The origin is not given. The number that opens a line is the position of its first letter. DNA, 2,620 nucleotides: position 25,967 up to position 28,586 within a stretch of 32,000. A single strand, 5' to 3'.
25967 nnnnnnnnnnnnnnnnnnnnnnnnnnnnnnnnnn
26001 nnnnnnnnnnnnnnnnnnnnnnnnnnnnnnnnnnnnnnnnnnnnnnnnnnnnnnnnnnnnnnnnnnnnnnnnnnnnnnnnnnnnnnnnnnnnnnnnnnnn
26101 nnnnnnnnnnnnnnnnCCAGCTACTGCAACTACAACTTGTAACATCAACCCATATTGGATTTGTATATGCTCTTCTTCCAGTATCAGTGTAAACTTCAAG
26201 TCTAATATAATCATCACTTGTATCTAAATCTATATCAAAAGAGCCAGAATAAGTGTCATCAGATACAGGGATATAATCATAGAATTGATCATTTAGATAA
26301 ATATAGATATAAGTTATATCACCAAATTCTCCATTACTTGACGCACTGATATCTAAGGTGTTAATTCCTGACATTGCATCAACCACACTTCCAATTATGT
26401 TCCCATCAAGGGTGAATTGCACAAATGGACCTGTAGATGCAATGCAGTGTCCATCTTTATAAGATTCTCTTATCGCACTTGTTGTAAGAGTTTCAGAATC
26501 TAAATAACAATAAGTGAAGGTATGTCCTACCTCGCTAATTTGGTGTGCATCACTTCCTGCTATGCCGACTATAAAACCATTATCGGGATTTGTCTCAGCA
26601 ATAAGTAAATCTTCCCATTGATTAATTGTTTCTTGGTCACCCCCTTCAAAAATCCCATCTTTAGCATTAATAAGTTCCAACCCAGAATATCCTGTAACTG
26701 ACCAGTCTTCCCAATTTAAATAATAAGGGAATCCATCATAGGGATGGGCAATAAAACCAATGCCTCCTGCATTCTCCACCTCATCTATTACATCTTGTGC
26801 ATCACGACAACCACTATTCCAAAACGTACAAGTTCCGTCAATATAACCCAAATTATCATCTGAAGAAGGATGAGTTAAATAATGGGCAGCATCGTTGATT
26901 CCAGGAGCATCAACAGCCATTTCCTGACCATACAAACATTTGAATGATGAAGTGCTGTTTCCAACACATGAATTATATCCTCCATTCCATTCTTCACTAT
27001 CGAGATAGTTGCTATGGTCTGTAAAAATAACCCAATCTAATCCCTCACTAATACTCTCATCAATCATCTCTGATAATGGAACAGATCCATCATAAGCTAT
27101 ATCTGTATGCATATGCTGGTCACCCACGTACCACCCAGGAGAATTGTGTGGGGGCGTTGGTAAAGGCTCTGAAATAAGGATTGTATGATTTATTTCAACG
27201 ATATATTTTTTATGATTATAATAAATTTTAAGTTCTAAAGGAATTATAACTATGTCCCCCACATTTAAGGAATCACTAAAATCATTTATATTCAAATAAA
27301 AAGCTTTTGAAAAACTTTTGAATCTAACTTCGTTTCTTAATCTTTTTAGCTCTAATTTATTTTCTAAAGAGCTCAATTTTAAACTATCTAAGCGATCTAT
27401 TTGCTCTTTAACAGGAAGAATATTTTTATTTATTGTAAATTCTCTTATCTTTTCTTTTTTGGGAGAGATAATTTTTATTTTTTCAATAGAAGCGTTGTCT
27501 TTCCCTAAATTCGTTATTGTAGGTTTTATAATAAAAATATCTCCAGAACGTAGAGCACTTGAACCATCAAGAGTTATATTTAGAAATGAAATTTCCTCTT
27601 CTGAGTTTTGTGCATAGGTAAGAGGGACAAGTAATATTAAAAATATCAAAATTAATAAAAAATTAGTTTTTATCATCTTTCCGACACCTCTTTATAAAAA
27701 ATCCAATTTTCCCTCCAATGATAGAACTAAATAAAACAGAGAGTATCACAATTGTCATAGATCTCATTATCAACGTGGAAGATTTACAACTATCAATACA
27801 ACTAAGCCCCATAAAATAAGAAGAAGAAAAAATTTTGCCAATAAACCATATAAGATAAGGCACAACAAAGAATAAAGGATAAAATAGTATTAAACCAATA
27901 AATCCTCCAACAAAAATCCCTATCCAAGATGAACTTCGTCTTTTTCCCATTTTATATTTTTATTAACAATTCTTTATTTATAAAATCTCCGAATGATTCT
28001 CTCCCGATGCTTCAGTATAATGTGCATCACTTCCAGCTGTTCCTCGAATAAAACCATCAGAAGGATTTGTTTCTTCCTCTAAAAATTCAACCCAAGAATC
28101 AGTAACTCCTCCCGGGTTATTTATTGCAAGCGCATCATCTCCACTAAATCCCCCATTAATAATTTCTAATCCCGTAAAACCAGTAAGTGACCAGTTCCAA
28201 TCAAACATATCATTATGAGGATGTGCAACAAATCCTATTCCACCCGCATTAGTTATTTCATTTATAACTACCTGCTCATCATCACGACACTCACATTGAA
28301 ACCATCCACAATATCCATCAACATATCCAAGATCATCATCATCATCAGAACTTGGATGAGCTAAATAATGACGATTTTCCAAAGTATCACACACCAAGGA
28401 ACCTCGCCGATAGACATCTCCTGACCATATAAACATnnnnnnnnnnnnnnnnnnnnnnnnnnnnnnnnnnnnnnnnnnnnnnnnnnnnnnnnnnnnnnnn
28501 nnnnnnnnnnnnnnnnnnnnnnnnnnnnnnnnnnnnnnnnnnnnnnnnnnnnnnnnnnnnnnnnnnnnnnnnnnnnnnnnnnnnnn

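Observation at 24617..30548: Five-gene same-strand cluster built from a duplicated [polytopic membrane protein + secreted PHP phosphoesterase] module: candidate undescribed cell-surface system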

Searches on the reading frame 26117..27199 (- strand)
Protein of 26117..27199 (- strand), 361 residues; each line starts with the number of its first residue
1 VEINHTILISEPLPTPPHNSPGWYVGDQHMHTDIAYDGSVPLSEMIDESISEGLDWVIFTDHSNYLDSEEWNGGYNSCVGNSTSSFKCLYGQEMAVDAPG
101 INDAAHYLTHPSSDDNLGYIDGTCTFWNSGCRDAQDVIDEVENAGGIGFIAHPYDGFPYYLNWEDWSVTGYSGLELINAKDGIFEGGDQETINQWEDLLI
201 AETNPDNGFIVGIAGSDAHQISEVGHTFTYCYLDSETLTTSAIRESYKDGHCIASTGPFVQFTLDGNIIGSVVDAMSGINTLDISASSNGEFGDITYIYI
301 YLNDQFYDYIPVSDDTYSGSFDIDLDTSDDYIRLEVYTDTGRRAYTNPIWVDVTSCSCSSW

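Call 18: search_solved_structures(query=window:26117-27199:-, max_evalue=1, show_alignments=2)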
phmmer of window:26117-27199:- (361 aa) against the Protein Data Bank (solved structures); distinct sequences matched with E-value up to 1: 1.
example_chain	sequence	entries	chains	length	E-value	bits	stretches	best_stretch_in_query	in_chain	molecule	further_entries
2anu_A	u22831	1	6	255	0.023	16.9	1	22-63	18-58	hypothetical protein TM0559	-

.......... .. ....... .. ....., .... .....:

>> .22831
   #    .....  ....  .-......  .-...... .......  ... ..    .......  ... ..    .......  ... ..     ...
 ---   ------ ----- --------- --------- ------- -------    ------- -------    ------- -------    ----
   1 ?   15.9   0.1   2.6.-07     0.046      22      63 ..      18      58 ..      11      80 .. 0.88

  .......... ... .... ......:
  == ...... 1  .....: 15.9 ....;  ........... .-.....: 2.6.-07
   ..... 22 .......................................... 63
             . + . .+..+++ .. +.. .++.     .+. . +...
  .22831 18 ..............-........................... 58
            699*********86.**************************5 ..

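Call 47: search_dna_similar(query=window:26117-27199:-, collection=plasmids, mode=protein, max_evalue=0.001, max_rows=25)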
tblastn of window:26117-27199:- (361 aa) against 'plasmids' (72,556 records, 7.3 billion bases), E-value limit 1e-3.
Records with a match: 14; places in all: 15; records where one place covers at least 80% of the query: 12.
Best place of each record, by identity: <60% 14.
By first word of the organism name: Streptomyces 7; Haladaptatus 4; Kitasatospora 1; Deinococcus 1; Hymenobacter 1.
By predicted mobility (MOB-suite, as given by PLSDB): non-mobilizable 11; mobilizable 3.
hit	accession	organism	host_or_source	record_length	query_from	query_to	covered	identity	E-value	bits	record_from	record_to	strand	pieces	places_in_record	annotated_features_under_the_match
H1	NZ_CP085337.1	Haladaptatus halobius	cell culture,saline soil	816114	14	353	94%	23.7%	1e-8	64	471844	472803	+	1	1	CehA/McbA family metallohydrolase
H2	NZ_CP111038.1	Haladaptatus caseinilyticus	cell culture,sediment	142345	14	351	94%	23.8%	1e-6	58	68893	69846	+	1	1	CehA/McbA family metallohydrolase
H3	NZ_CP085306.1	Haladaptatus pallidirubidus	cell culture,saline soil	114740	14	352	94%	23.5%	4e-6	56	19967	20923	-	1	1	CehA/McbA family metallohydrolase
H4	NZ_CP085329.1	Haladaptatus salinisoli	cell culture,saline soil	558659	14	352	94%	23.2%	1e-9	67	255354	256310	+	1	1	CehA/McbA family metallohydrolase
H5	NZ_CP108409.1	Kitasatospora sp. NBC_01300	-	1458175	13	349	93%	22.8%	2e-7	61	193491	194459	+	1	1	record has no annotation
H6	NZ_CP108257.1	Streptomyces sp. NBC_00057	-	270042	22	349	91%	23.4%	5e-7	59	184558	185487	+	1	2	CehA/McbA family metallohydrolase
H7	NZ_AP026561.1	Deinococcus aetherius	-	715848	1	338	94%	22.4%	4e-5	53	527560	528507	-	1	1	CehA/McbA family metallohydrolase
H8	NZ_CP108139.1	Streptomyces sp. NBC_00184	-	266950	13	349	93%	22.2%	2e-7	60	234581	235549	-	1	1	CehA/McbA family metallohydrolase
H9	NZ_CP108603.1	Streptomyces sp. NBC_01175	-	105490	22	356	93%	22.3%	3e-7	60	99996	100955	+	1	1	CehA/McbA family metallohydrolase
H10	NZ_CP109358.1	Streptomyces sp. NBC_01562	-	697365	22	349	91%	22.4%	2e-4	51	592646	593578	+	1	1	CehA/McbA family metallohydrolase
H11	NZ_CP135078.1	Streptomyces parvus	bacteria,cell culture,soil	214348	23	349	91%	21.6%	1e-6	58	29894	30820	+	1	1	CehA/McbA family metallohydrolase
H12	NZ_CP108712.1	Streptomyces sp. NBC_01001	-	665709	2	299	83%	21.8%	3e-5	54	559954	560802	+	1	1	CehA/McbA family metallohydrolase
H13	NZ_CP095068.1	Hymenobacter volaticus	single cell,air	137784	18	274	71%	23.2%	2e-8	64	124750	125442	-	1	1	CehA/McbA family metallohydrolase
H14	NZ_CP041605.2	Streptomyces sp. S1D4-14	Isolated strain,Microscale soil grain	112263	9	158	42%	26.6%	4e-6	56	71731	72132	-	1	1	CehA/McbA family metallohydrolase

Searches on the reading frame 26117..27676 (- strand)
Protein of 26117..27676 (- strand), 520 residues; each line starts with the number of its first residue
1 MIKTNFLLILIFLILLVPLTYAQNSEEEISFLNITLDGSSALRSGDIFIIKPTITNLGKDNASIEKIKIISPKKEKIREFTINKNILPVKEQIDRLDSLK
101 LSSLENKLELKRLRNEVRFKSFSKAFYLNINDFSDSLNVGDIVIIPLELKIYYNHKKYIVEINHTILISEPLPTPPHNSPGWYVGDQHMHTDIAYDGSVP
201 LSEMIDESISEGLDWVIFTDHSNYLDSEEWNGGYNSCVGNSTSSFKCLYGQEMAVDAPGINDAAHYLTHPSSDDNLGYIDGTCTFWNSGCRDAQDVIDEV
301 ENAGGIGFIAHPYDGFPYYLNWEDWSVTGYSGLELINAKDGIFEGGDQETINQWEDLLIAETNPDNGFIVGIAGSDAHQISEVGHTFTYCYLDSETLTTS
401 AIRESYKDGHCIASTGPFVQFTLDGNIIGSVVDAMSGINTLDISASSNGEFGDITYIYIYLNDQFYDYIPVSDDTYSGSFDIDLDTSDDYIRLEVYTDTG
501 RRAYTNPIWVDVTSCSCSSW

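Call 27: find_related_loci(query=A1, collection=genome_contigs, flank=8000)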
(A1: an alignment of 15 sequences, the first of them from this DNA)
Query A1 (520 aa) in genome_contigs; peptide patterns used: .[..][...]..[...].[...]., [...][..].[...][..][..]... (x = any residue, [..] = any of these).
331 stretches matched a pattern; 173 encode a relative of the query (tblastn E <= 1e-3); the best 80 are kept; 80 distinct loci.
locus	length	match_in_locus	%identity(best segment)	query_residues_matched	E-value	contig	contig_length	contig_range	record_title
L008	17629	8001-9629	27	32-518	1e-51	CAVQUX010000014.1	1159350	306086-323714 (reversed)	MAG: uncultured Acidobacteriota bacterium isolate MFD10007.bin.1.37 genome assembly, contig: contig_25759, whole genome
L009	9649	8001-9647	26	42-514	3e-51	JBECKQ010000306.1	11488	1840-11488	MAG: Phycisphaerae bacterium isolate ETDI83 k127_277804, whole genome shotgun sequence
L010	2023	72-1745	27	32-513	8e-51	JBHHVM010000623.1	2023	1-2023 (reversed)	MAG: Phycisphaerae bacterium isolate S.4.sp2_bin.24 NODE_35265_length_2023_cov_4.508130, whole genome shotgun sequence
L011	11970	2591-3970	28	90-511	1e-48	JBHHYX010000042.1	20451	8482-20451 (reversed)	MAG: Acidobacteriota bacterium isolate Maj_2_bin.26 NODE_1265_length_20451_cov_8.858011, whole genome shotgun sequence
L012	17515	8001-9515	28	75-514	1e-48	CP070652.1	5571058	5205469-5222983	MAG: Deltaproteobacteria bacterium isolate bin85 chromosome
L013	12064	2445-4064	27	32-515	6e-47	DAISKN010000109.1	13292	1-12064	MAG TPA_asm: Acidobacteriota bacterium isolate CTOTU25575 NODE_1963_length_13292_cov_4.088540, whole genome shotgun sequ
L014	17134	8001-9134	31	176-515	2e-46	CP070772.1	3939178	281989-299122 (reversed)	MAG: Phycisphaerales bacterium isolate bin220 chromosome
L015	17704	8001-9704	29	6-513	9e-46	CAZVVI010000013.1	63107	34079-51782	MAG TPA_asm: uncultured Isosphaeraceae bacterium isolate SRP077602_co7_542 genome assembly, contig: NODE_1876_length_631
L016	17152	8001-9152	31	170-510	7e-45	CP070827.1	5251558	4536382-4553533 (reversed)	MAG: Phycisphaerales bacterium isolate bin11 chromosome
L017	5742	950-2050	32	182-510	2e-44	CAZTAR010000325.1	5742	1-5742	MAG TPA_asm: uncultured Planctomycetaceae bacterium isolate binchicken_co86_159 genome assembly, contig: NODE_7549_lengt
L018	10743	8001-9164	32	180-517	2e-43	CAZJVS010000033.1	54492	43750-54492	MAG TPA_asm: uncultured Planctomycetaceae bacterium isolate SRP173033_co3_20 genome assembly, contig: NODE_540_length_54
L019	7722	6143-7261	31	182-516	1e-43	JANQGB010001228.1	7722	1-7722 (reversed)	MAG: Phycisphaerae bacterium isolate PL23b_bin.28 k99_85176, whole genome shotgun sequence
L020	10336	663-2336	26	11-515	1e-43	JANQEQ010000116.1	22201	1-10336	MAG: Phycisphaerales bacterium isolate PL23a_bin.37 k99_3975679, whole genome shotgun sequence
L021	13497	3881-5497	27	50-513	5e-43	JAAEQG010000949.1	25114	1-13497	MAG: bacterium isolate Gpa_12 GpaG_CONTIG2994668, whole genome shotgun sequence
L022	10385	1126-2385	27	68-455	6e-43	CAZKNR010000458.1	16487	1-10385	MAG TPA_asm: uncultured Acidobacteriota bacterium isolate binchicken_co165_16 genome assembly, contig: k141_666276, whol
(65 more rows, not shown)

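Call 36: predict_structure(alignment_id=A2)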
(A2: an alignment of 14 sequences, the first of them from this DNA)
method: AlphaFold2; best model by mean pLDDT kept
length: 520 residues; sequences in the alignment: 14
mean_pLDDT: 84.6   pTM: 0.84
mean pLDDT of the five models: 84.6, 83.8, 83.3, 83.0, 81.7
residues with pLDDT >= 90: 266; 70-90: 178; 50-70: 56; < 50: 20
segments of 3 or more residues with pLDDT < 50: 19-25, 286-288, 315-317, 518-520
pLDDT, mean of each block of 10 residues (from residue 1): 79 68 55 91 92 92 94 89 93 83 67 87 93 90 94 91 93 67 92 80 94 94 82 92 92 70 74 72 57 85 85 58 68 86 84 83 67 91 93 84 88 95 92 93 94 97 94 94 94 95 94 66
secondary structure, 60 per line:
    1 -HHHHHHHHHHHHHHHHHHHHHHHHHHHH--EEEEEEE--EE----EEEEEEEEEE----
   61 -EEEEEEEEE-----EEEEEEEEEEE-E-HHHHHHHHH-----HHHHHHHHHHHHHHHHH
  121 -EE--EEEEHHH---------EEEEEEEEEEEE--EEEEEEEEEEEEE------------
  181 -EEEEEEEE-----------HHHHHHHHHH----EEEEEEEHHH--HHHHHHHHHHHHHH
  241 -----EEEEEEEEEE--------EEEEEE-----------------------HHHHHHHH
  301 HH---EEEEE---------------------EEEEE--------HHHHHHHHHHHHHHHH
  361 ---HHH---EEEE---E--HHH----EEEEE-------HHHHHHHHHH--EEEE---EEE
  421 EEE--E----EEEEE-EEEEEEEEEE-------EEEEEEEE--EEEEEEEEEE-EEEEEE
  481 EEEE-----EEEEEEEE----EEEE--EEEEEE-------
elements in order: H2-29 E32-38 E47-56 E62-70 E76-86 H90-98 H104-120 E126-129 E142-153 E156-168 E182-189 H201-210 E215-221 H227-240 E246-255 E264-269 H293-302 E306-310 E332-336 H345-360 E370-373 E387-391 H399-408 E411-414 E418-423 E431-435 E437-446 E454-461 E464-473 E475-484 E490-497 E502-505 E508-513

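Call 40: fold_search(model_id=the predicted structure, library=pdb)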
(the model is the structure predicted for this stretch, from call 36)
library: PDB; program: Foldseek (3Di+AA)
matches with E <= 10: 1911; with E <= 0.001: 77
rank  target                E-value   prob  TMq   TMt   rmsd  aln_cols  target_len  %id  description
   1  6d8g_A                2.0e-08  1.00  0.18  0.13  17.8       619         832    8  D341A D367A calcium binding mutant of Bacteroides uniformis beta-glucuronidase 2 (released 2018-10-17)
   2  5uj6_A                2.7e-08  1.00  0.18  0.13  18.1       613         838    9  Crystal Structure of Bacteroides Uniformis beta-glucuronidase (released 2017-06-28)
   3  6d50_A                1.3e-07  0.99  0.17  0.13  18.0       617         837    8  Bacteroides uniforms beta-glucuronidase 2 bound to D-glucaro-1,5-lactone (released 2018-10-17)
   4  6d7j_A                2.4e-07  1.00  0.19  0.14  17.1       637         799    8  The Crystal Structure of Parabacteroides merdae Beta-Glucuronidase (GUS) with Glycerol in Active-Site (released 2019-05-01)
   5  3vmo_A                2.4e-07  0.99  0.17  0.15  20.8       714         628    9  Crystal structure of dextranase from Streptococcus mutans in complex with isomaltotriose (released 2012-02-15)
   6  8dhe_C                4.6e-07  0.99  0.18  0.16  18.6       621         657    9  Tannerella forsythia beta-glucuronidase (mL1) (released 2023-05-17)
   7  6d7j_D                6.1e-07  0.99  0.18  0.14  17.1       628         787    9  The Crystal Structure of Parabacteroides merdae Beta-Glucuronidase (GUS) with Glycerol in Active-Site (released 2019-05-01)
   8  8dhe_A                6.4e-07  1.00  0.19  0.17  18.0       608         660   10  Tannerella forsythia beta-glucuronidase (mL1) (released 2023-05-17)
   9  5axh_A                1.0e-06  0.98  0.18  0.17  20.4       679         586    8  Crystal structure of thermophilic dextranase from Thermoanaerobacter pseudethanolicus, D312G mutant in complex with is (released 2015-11-11)
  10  5axh_B                1.2e-06  0.92  0.16  0.15  21.1       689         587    8  Crystal structure of thermophilic dextranase from Thermoanaerobacter pseudethanolicus, D312G mutant in complex with is (released 2015-11-11)
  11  5axg_A                1.5e-06  0.98  0.19  0.17  19.2       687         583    9  Crystal structure of thermophilic dextranase from Thermoanaerobacter pseudethanolicus (released 2015-11-11)
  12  3wnp_A                3.9e-06  0.94  0.17  0.14  24.5       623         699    8  D308A, F268V, D469Y, A513V, and Y515S quintuple mutant of Bacillus circulans T-3040 cycloisomaltooligosaccharide gluca (released 2014-02-05)
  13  5axg_B                4.6e-06  0.93  0.17  0.16  21.0       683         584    8  Crystal structure of thermophilic dextranase from Thermoanaerobacter pseudethanolicus (released 2015-11-11)
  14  8rjc_5                5.8e-06  1.00  0.18  0.47   4.6       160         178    9  Structure of the rabbit 80S ribosome stalled on a 2-TMD rhodopsin intermediate in complex with Sec61-TRAP, open confor (released 2024-01-24)
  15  3wnn_B                6.8e-06  0.96  0.17  0.14  24.6       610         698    8  D308A mutant of Bacillus circulans T-3040 cycloisomaltooligosaccharide glucanotransferase complexed with isomaltooctao (released 2014-02-05)
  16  9etk                  8.5e-06  1.00  0.27  0.47   9.1       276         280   14  Crystal structure of Vibrio cholerae RNase AM (released 2024-09-11)
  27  2hnh                  5.5e-05  1.00  0.24  0.14   8.2       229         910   13  Crystal structure of the catalytic alpha subunit of E. coli replicative DNA polymerase III (released 2006-09-19)
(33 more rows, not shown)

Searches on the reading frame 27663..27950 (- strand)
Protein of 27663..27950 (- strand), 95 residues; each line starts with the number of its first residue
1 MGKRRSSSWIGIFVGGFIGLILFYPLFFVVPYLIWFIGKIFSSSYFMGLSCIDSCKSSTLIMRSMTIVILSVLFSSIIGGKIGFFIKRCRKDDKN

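Call 6: search_protein_families(library=pfam, proteins=[window:27663-27950:-], max_evalue=0.1)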
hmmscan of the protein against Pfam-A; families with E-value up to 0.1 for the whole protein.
window:27663-27950:- (95 aa): 0 families

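Call 7: search_protein_families(library=ncbifam, proteins=[window:27663-27950:-], max_evalue=0.1)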
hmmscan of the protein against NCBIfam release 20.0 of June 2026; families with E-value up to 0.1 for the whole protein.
window:27663-27950:- (95 aa): 0 families

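Call 62: search_protein_representatives(alignment_id=A3)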
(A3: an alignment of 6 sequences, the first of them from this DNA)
Query: 6 sequences, 82 profile positions. Proteins with E-value up to 0.001 (for the whole library): 6; up to 1e-10: 3; up to 1e-30: 1. The best 6 are listed.
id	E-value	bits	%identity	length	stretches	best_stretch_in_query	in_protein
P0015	8.4e-40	151.2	-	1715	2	3-79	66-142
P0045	9.4e-29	115.8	-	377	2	4-80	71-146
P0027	5.9e-17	78.0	-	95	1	3-82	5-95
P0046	6.4e-07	45.9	-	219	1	1-78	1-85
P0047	2.2e-05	41.0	-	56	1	1-56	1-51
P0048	1.5e-04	38.3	-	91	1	4-80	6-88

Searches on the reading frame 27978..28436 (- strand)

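Call 6: search_protein_families(library=pfam, proteins=[window:27978-28436:-], max_evalue=0.1)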
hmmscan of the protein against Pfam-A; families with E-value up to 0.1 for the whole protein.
window:27978-28436:- (152 aa): 1 family
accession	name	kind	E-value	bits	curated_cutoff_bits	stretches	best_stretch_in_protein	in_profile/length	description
PF13263.12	PHP_C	-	0.051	13.6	21.3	0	130-145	16-31/56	PHP-associated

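Call 7: search_protein_families(library=ncbifam, proteins=[window:27978-28436:-], max_evalue=0.1)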
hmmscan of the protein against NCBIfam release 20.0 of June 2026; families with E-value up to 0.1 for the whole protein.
window:27978-28436:- (152 aa): 0 families
